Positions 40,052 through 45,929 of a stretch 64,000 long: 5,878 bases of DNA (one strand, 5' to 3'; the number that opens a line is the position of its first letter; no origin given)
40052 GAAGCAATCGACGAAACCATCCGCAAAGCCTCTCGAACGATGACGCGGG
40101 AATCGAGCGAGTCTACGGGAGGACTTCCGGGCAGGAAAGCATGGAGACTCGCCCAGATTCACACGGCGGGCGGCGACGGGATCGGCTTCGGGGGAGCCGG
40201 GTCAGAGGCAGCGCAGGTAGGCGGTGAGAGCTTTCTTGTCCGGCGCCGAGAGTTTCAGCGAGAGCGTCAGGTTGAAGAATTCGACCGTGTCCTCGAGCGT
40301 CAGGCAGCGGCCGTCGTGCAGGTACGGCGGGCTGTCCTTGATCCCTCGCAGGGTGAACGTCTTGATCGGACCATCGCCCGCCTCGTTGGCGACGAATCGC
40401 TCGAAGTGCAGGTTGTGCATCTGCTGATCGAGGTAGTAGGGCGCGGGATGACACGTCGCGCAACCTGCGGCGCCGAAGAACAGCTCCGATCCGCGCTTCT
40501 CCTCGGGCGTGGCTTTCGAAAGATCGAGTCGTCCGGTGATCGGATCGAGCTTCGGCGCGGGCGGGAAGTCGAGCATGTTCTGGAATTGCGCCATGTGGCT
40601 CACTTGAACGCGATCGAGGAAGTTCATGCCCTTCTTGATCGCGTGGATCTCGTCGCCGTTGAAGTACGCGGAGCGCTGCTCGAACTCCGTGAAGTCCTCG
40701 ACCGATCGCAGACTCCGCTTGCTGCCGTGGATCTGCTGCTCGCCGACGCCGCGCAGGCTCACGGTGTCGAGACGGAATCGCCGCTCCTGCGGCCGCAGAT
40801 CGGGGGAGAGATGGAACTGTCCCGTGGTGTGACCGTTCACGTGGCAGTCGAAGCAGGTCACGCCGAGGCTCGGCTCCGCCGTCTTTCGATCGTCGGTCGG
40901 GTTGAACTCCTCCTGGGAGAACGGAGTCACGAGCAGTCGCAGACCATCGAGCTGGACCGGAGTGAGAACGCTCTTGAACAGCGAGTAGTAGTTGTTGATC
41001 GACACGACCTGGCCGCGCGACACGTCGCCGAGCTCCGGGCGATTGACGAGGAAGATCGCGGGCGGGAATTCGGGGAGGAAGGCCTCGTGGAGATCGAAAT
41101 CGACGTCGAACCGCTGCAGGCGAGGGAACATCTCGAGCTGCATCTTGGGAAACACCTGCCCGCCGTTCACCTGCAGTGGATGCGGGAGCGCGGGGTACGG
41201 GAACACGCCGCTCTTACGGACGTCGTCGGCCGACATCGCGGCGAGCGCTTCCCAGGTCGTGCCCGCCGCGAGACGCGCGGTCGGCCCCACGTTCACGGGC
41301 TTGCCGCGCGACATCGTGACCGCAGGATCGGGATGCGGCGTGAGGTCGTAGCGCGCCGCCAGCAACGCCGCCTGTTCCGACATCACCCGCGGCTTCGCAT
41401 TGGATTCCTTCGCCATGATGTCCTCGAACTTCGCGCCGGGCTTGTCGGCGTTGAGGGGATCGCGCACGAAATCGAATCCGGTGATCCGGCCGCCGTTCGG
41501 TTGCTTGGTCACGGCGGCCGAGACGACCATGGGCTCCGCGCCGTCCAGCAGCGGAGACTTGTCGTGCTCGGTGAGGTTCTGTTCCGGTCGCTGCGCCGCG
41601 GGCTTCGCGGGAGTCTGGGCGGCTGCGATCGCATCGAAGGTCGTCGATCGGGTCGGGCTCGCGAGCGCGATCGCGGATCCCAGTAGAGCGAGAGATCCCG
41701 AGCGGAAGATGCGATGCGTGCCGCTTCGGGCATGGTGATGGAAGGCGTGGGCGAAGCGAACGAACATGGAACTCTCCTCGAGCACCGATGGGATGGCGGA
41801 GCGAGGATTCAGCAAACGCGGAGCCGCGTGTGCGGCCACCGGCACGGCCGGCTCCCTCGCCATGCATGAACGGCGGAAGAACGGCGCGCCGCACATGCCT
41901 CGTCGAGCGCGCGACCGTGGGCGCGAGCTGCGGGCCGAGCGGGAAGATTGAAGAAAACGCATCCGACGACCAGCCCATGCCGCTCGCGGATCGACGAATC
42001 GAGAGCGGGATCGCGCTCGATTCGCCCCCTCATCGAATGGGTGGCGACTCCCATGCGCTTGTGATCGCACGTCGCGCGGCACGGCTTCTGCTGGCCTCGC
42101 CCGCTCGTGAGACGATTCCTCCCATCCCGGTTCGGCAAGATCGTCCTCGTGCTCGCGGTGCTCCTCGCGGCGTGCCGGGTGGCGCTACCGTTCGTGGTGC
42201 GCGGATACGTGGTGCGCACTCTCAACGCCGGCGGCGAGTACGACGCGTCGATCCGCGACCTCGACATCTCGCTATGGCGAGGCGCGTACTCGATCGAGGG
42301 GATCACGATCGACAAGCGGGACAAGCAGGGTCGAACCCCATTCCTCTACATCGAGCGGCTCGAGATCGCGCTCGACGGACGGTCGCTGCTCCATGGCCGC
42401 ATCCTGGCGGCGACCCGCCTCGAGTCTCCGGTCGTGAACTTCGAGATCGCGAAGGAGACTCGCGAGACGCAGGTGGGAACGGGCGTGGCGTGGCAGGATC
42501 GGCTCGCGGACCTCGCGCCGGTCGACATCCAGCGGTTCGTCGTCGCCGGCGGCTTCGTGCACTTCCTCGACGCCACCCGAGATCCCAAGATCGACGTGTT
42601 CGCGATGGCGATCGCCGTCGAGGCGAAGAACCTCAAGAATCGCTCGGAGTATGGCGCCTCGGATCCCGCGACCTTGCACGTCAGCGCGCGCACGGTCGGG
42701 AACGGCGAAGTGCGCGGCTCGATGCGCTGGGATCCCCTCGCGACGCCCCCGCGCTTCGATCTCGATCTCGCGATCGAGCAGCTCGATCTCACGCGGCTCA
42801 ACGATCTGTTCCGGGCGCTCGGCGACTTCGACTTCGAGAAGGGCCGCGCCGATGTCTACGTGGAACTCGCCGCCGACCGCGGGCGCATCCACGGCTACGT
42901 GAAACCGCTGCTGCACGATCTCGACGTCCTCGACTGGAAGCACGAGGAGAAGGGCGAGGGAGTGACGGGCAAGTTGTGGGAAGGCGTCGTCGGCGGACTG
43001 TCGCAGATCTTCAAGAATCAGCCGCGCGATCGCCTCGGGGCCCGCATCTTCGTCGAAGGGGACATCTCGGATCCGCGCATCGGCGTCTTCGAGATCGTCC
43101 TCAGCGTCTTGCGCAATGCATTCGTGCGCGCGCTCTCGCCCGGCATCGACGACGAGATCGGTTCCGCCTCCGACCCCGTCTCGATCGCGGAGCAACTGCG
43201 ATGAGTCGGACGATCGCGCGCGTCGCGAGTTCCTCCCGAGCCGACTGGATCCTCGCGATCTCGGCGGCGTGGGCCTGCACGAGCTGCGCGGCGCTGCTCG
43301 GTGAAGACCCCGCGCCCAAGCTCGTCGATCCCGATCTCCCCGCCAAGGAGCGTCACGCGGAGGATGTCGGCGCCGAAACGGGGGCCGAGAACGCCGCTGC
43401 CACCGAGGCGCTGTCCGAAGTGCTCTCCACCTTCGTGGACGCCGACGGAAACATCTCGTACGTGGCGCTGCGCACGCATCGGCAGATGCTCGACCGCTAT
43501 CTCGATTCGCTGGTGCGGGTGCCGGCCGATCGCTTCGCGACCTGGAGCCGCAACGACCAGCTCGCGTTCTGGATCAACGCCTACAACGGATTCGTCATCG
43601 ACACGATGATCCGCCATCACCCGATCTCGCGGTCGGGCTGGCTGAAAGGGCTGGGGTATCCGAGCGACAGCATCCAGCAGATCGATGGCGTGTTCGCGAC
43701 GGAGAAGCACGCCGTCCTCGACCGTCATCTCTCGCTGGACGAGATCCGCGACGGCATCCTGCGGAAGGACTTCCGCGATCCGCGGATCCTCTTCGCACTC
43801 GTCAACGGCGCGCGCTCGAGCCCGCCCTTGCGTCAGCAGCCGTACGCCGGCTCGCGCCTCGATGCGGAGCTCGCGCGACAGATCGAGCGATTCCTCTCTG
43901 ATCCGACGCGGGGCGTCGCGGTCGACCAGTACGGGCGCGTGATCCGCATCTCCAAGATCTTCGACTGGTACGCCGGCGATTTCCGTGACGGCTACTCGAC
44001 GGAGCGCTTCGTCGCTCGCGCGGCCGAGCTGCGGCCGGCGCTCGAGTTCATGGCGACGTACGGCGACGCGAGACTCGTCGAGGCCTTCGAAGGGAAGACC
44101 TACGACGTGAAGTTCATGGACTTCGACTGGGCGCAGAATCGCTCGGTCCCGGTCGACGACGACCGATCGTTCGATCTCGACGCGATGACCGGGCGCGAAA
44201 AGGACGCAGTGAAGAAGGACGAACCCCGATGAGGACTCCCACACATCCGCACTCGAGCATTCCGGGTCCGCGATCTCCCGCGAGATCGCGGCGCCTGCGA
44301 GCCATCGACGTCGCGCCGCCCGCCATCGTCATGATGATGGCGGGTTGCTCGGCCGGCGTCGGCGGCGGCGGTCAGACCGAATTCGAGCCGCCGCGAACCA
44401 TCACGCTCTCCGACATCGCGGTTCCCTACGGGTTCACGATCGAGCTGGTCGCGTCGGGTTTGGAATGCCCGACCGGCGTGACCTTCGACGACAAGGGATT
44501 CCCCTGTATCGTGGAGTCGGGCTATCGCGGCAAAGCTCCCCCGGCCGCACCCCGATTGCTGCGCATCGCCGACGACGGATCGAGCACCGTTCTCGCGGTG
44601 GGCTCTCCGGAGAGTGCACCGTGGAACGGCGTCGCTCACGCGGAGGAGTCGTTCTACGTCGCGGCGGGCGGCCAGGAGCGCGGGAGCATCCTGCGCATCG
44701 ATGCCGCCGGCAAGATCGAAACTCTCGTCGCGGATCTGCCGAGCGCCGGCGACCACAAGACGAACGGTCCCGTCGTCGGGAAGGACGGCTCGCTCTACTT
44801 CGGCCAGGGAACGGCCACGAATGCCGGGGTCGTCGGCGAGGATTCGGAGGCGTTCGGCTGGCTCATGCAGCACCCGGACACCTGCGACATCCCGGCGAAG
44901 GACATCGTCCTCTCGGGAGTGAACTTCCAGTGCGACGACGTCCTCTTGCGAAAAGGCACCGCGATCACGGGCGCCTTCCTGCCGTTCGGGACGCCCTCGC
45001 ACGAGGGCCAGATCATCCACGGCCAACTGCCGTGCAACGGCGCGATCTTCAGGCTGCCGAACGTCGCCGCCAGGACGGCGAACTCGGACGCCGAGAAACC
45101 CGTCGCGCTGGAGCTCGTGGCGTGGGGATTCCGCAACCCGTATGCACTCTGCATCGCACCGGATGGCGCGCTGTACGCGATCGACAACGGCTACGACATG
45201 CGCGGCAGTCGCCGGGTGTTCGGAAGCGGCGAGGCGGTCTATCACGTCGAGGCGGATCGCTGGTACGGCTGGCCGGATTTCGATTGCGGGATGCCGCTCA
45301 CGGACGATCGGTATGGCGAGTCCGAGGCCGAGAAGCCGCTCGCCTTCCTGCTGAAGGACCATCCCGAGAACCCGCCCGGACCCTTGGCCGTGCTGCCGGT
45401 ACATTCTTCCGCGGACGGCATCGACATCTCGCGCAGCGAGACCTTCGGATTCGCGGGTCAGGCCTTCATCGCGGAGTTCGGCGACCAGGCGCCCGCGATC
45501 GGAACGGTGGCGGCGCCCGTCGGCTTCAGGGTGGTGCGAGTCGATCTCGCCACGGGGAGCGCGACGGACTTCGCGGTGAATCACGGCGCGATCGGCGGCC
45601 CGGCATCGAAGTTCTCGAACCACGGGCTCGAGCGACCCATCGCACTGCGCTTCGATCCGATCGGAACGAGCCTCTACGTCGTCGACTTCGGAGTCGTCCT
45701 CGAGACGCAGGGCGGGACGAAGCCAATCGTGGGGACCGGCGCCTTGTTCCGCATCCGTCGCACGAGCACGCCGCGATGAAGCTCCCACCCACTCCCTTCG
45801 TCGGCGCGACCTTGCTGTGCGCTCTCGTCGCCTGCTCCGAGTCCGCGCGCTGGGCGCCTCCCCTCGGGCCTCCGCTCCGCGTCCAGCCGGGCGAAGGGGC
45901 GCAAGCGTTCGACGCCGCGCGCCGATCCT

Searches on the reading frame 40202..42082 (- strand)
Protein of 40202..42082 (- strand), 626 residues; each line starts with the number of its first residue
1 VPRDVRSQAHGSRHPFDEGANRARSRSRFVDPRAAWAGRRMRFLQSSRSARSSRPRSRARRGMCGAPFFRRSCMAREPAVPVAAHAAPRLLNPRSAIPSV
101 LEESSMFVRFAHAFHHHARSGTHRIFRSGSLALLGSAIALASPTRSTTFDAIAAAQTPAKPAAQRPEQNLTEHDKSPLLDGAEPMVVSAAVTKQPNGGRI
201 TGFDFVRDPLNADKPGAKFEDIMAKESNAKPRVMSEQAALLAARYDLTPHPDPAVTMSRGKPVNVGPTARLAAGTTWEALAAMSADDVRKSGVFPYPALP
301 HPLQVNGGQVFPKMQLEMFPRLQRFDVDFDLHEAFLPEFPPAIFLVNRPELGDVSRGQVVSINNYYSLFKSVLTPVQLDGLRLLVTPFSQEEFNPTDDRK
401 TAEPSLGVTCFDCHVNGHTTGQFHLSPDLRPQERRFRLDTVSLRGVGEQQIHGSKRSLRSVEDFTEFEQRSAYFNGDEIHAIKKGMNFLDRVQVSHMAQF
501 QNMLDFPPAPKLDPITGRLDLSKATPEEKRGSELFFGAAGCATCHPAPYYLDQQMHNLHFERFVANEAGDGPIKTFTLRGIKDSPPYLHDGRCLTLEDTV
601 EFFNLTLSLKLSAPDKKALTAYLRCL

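Call 36: search_protein_families(library=pfam, proteins=[window:40202-42082:-], max_evalue=0.001)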
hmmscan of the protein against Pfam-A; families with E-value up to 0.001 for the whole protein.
window:40202-42082:- (626 aa): 0 families

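Call 67: search_protein_families(library=pfam, proteins=[window:40202-42082:-], max_evalue=1)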
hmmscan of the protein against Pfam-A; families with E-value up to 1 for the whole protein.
window:40202-42082:- (626 aa): 1 family
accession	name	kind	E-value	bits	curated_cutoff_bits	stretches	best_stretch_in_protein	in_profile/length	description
PF13116.12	YhdP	-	0.44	8.8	46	1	388-488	948-1043/1224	YhdP protein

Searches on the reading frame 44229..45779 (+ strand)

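Call 36: search_protein_families(library=pfam, proteins=[window:44229-45779:+], max_evalue=0.001)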
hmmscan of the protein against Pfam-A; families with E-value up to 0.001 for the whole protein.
window:44229-45779:+ (516 aa): 1 family
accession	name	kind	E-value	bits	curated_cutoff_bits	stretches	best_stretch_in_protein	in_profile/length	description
PF07995.17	GSDH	-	0.00078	19.2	25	0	284-367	162-238/332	Glucose / Sorbosone dehydrogenase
